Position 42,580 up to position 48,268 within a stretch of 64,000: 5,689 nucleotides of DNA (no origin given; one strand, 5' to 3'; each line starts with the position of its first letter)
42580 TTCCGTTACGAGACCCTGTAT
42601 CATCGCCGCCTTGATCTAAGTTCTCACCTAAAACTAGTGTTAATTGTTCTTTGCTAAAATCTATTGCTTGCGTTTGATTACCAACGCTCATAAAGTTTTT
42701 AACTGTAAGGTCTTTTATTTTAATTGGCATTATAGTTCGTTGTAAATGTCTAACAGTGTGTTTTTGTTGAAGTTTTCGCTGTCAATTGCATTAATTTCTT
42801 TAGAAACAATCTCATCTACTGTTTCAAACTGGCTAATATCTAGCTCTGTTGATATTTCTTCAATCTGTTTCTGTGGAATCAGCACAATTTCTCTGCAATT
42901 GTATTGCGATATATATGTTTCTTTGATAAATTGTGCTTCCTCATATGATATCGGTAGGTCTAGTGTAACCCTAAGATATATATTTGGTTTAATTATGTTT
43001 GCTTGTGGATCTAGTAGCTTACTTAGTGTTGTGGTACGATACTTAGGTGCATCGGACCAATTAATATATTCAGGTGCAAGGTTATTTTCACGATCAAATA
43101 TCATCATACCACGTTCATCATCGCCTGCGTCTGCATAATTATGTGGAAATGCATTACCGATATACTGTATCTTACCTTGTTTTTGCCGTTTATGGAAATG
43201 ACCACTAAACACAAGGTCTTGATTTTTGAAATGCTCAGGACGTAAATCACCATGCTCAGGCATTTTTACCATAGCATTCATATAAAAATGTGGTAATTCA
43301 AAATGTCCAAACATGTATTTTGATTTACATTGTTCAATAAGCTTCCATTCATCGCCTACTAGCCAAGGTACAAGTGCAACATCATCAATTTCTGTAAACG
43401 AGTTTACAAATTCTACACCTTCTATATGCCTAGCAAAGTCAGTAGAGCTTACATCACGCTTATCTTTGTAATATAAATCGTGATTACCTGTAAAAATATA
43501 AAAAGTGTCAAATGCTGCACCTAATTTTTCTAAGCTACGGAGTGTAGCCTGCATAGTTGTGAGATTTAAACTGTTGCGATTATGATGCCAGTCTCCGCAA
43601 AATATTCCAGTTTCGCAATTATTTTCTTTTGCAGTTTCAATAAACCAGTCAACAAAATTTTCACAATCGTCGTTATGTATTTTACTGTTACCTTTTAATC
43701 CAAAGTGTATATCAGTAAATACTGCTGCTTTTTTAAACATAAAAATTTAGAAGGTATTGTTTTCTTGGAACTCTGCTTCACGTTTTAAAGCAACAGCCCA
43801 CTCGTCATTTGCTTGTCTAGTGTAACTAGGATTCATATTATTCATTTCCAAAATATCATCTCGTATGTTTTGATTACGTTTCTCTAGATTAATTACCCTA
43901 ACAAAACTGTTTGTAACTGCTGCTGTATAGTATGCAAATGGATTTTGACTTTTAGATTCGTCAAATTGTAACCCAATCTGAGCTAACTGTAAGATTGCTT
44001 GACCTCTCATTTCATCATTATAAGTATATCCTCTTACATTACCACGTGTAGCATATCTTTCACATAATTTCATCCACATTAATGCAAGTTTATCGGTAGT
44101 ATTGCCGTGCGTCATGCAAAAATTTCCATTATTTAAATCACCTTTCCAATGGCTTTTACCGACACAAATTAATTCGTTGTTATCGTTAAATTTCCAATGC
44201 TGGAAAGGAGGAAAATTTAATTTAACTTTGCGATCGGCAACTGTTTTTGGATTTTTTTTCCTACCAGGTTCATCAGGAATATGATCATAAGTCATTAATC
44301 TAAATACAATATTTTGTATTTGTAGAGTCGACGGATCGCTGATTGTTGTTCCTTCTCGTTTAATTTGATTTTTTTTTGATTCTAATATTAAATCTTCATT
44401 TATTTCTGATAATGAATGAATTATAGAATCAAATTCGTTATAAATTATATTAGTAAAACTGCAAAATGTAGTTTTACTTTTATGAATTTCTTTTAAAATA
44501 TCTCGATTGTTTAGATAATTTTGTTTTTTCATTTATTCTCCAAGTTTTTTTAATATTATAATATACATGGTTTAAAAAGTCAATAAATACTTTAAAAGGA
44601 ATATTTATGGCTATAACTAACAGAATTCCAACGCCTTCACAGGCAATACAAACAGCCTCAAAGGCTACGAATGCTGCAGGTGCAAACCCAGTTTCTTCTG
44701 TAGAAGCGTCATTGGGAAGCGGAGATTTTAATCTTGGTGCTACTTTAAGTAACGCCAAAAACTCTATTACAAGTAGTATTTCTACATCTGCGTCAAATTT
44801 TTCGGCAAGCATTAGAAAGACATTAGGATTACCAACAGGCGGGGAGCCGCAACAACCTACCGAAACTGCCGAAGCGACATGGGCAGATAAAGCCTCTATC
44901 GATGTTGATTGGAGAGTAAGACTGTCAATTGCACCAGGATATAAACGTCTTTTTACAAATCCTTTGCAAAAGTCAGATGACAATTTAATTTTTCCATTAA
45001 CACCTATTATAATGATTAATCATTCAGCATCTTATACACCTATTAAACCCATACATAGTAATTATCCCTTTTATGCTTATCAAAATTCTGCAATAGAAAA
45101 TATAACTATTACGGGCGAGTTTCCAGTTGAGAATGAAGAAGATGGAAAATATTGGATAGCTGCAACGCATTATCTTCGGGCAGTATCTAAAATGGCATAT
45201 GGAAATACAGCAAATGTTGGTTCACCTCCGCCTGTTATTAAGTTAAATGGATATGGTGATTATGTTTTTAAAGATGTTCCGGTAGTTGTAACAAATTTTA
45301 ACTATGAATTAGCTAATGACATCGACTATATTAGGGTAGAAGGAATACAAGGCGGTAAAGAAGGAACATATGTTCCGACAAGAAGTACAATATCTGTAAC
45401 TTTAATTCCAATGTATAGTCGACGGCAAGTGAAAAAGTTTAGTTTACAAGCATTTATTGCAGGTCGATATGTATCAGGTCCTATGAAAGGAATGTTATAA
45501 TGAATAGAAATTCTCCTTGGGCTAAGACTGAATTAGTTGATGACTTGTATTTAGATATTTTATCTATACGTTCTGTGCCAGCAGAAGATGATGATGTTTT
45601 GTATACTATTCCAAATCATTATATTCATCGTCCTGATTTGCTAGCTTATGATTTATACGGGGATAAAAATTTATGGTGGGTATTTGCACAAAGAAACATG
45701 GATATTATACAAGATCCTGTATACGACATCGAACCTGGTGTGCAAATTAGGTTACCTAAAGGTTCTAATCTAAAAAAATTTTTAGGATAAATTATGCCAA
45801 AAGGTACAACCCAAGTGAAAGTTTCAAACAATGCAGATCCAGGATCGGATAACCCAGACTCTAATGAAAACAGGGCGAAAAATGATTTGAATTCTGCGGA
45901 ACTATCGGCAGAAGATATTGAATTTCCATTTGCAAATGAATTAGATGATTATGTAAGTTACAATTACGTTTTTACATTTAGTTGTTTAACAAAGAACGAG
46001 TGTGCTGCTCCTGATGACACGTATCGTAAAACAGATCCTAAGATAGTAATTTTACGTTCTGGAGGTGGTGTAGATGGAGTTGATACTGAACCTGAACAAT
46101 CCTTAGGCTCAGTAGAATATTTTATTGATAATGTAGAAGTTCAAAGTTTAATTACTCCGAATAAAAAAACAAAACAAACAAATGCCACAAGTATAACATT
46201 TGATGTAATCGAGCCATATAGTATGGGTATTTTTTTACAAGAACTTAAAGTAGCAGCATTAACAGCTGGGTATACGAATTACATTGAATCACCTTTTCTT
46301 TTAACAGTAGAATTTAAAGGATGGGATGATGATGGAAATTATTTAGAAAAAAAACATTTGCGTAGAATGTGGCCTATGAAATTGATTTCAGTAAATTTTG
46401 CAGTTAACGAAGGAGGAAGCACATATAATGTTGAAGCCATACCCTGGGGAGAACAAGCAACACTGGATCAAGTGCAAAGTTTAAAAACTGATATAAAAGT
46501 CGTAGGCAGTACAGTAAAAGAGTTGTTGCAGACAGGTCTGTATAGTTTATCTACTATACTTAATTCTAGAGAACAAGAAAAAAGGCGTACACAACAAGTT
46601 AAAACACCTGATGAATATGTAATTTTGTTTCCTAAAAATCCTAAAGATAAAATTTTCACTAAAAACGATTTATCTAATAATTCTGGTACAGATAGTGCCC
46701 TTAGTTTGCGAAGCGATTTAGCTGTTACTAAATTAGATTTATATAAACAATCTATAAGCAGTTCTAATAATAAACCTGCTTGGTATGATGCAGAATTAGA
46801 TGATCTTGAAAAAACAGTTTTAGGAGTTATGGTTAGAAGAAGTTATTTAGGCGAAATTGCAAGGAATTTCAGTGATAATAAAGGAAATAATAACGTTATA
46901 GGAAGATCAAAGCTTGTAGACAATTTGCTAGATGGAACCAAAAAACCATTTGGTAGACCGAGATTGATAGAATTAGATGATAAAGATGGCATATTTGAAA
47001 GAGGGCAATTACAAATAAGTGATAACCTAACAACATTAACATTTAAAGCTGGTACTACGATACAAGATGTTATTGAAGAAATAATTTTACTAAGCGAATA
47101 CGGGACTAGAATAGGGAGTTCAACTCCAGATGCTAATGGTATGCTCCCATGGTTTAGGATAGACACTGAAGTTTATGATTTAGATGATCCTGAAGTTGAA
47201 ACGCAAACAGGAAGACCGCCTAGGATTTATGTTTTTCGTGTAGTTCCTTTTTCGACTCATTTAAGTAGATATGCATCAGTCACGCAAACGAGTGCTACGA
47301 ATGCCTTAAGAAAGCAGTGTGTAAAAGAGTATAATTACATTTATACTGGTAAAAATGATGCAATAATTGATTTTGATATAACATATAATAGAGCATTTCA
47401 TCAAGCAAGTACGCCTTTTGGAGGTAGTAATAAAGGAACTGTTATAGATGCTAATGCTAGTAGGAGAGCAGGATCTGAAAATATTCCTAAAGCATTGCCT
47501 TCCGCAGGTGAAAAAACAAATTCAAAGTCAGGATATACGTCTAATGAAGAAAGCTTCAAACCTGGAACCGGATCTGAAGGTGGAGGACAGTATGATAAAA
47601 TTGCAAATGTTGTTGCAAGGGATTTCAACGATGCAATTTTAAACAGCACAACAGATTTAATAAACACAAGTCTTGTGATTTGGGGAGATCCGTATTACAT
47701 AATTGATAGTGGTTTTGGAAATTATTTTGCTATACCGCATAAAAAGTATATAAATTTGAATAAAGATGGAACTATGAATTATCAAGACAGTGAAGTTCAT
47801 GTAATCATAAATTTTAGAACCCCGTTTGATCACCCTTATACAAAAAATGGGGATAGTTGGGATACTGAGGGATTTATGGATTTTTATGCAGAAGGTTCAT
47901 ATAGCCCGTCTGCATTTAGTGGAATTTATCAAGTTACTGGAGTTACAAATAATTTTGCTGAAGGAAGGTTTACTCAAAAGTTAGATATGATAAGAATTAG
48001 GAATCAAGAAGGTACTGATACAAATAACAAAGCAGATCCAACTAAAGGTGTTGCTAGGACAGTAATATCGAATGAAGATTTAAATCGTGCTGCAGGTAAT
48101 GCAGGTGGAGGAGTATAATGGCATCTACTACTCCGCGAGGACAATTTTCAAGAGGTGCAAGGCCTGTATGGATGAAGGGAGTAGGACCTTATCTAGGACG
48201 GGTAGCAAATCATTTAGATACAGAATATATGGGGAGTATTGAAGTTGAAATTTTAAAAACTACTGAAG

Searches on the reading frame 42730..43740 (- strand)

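Call 40: search_protein_families(library=phrogs, proteins=[window:42730-43740:-], max_evalue=0.001)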
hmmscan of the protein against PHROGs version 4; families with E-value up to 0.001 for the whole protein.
window:42730-43740:- (336 aa): 2 families
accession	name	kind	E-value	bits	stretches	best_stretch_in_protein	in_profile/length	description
phrog_100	-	DNA, RNA and nucleotide metabolism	5e-69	234.8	1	1-335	27-374/989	SbcD-like subunit of palindrome specific endonuclease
phrog_1649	-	other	5.3e-10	39.4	1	2-108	35-125/308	metallo-phosphoesterase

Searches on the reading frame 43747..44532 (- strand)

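Call 40: search_protein_families(library=phrogs, proteins=[window:43747-44532:-], max_evalue=0.001)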
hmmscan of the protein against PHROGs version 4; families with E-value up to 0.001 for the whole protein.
window:43747-44532:- (261 aa): 2 families
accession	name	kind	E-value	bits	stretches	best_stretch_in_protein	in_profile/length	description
phrog_12791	-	transcription regulation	7.1e-78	262.7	2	67-248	93-277/286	sigma factor for late transcription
phrog_234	-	transcription regulation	8.8e-22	79.1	1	129-244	23-139/181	late sigma transcription factor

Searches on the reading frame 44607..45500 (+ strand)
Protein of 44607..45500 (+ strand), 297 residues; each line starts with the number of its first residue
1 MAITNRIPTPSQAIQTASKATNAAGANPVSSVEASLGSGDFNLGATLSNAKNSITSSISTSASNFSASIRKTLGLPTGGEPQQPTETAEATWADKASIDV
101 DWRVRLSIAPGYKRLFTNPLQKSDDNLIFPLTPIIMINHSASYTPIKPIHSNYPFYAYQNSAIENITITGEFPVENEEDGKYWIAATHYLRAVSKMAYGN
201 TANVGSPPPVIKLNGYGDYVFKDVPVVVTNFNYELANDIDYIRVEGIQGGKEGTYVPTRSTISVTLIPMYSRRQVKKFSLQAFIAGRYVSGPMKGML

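Call 40: search_protein_families(library=phrogs, proteins=[window:44607-45500:+], max_evalue=0.001)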
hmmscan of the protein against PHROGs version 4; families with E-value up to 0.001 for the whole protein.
window:44607-45500:+ (297 aa): 1 family
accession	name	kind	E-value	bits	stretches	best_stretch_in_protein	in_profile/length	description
phrog_12050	-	head and packaging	2.1e-39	137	1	122-286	299-498/507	virion structural protein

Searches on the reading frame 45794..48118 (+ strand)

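Call 40: search_protein_families(library=phrogs, proteins=[window:45794-48118:+], max_evalue=0.001)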
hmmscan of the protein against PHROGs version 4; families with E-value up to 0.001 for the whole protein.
window:45794-48118:+ (774 aa): 1 family
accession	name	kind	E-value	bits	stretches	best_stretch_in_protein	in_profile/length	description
phrog_11190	-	head and packaging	2.4e-24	86.6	2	23-246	60-272/753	virion structural protein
